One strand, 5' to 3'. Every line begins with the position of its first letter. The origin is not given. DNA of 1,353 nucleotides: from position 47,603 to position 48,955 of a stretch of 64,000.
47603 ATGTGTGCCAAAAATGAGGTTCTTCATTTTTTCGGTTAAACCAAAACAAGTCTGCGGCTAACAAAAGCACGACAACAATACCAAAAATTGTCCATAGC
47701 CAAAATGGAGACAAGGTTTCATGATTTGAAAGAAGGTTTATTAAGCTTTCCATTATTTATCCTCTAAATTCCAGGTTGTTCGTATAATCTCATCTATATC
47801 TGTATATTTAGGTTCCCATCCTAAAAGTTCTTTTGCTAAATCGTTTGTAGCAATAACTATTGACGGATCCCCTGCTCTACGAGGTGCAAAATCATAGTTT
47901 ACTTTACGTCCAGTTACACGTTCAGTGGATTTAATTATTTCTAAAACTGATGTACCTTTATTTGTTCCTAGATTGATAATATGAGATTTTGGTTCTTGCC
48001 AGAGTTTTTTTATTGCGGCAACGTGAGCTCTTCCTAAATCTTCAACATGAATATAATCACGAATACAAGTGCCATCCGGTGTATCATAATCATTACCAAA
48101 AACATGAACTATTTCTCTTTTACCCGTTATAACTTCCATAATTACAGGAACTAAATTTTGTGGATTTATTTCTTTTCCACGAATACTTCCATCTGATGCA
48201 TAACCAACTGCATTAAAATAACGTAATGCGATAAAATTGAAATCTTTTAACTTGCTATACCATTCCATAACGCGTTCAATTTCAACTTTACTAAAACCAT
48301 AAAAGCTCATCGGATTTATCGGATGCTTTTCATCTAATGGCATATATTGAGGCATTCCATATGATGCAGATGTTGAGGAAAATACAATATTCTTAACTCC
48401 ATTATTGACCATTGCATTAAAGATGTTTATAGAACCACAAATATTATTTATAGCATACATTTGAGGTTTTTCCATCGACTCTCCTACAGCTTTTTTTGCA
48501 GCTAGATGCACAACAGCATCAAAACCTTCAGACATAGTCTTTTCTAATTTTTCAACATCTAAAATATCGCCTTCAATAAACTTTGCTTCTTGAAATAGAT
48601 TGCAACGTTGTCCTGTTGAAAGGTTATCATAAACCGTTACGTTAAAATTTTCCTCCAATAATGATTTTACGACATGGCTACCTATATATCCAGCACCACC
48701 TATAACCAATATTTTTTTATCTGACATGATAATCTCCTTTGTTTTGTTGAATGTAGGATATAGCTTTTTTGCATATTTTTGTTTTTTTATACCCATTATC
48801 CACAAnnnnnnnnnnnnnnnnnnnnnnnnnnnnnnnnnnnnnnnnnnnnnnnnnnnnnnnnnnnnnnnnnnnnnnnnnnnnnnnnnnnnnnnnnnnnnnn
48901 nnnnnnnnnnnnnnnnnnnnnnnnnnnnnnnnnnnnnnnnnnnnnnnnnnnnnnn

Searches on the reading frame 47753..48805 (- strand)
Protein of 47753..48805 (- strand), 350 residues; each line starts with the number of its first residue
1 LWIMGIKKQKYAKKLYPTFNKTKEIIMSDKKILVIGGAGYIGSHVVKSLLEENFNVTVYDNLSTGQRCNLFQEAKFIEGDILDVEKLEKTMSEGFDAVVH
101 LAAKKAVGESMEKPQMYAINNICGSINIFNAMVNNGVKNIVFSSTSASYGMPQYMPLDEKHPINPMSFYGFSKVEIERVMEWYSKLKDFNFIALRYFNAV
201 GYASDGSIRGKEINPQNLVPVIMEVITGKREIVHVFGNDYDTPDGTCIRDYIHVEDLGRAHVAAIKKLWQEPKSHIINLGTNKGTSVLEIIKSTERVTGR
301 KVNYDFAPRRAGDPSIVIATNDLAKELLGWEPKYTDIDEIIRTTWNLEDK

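Call 17: search_protein_families(library=pfam, proteins=[window:47753-48805:-], max_evalue=0.001)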
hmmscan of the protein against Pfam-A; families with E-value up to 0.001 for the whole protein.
window:47753-48805:- (350 aa): 10 families
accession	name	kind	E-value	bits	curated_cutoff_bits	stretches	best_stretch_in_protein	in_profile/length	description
PF01370.27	Epimerase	-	1e-53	182.7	20.9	1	32-280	1-240/240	NAD dependent epimerase/dehydratase family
PF16363.11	GDP_Man_Dehyd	-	1.3e-50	173.2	27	1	33-343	1-331/332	GDP-mannose 4,6 dehydratase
PF01073.25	3Beta_HSD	-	2.8e-19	69.6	22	1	33-151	1-122/280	3-beta hydroxysteroid dehydrogenase/isomerase family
PF02719.21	Polysacc_synt_2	-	1.9e-15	57.3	20.2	1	32-208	1-178/293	Polysaccharide biosynthesis protein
PF05368.20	NmrA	-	1.1e-14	55.2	27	1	29-161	2-128/298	NmrA-like family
PF04321.23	RmlD_sub_bind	-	2.5e-12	46.9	27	1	31-181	2-137/287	RmlD substrate binding domain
PF13460.12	NAD_binding_10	-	5.1e-12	46.5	27.2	1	36-150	1-103/184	NAD(P)H-binding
PF07993.18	NAD_binding_4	-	6.8e-05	22.6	20.1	0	69-217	50-225/258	Male sterility protein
PF03435.24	Sacchrp_dh_NADP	-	8.1e-05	23.4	25.1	1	32-104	1-78/129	Saccharopine dehydrogenase NADP binding domain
PF02254.24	TrkA_N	-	0.00073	20.3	23.8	0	34-102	2-70/116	TrkA-N domain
